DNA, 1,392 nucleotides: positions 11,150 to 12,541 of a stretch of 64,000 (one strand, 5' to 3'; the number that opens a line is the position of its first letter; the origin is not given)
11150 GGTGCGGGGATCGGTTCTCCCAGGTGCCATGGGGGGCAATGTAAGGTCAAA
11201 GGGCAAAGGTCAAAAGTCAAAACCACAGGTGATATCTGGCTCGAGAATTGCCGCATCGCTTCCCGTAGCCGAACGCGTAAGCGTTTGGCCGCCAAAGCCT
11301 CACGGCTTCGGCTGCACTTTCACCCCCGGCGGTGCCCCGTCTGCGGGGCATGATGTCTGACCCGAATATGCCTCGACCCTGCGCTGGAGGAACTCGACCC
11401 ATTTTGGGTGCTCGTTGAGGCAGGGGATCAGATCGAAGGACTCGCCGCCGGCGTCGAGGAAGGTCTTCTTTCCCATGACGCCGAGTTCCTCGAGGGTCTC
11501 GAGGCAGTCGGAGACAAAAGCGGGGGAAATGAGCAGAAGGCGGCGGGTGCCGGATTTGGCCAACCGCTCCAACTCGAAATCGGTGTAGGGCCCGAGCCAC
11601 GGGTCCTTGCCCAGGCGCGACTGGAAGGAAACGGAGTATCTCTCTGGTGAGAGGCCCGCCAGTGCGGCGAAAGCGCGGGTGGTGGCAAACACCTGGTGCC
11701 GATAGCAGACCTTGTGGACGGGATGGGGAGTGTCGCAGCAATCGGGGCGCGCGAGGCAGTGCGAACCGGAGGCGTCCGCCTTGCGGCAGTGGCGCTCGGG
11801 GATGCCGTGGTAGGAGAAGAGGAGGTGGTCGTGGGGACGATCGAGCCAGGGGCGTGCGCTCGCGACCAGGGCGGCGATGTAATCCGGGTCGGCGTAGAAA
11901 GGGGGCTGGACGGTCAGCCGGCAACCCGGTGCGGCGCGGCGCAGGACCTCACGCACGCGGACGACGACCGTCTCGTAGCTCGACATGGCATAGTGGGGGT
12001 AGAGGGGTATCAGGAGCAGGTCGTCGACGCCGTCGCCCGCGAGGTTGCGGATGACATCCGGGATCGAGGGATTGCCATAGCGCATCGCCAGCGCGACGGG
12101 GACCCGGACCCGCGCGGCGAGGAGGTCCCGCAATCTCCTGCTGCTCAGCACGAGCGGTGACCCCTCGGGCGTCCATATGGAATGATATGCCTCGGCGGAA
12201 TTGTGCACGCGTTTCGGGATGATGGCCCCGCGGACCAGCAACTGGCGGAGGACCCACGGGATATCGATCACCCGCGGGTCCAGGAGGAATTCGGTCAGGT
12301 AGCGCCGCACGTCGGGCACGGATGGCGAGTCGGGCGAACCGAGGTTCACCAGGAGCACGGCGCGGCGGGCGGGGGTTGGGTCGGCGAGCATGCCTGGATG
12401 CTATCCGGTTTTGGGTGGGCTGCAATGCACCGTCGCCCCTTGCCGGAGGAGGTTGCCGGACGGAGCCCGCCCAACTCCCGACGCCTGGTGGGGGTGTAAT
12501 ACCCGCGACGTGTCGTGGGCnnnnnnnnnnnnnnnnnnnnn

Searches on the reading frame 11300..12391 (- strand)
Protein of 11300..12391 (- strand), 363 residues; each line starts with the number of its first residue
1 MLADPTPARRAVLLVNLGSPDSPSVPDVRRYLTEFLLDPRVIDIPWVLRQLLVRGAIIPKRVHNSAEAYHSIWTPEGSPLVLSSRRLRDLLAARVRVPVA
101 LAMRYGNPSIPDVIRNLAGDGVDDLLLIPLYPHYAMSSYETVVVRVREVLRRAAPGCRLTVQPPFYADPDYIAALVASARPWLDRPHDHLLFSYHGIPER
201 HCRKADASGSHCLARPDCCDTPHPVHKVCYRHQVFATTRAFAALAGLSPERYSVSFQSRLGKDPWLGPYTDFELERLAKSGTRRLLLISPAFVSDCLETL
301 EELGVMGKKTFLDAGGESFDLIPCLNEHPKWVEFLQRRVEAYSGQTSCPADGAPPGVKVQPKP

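Call 54: search_protein_families(library=pfam, proteins=[window:11300-12391:-], max_evalue=0.0001)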
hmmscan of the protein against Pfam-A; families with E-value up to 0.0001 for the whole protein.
window:11300-12391:- (363 aa): 1 family
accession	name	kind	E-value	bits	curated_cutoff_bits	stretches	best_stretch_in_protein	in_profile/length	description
PF00762.24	Ferrochelatase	-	3.8e-92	309.1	27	1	10-340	2-314/317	Ferrochelatase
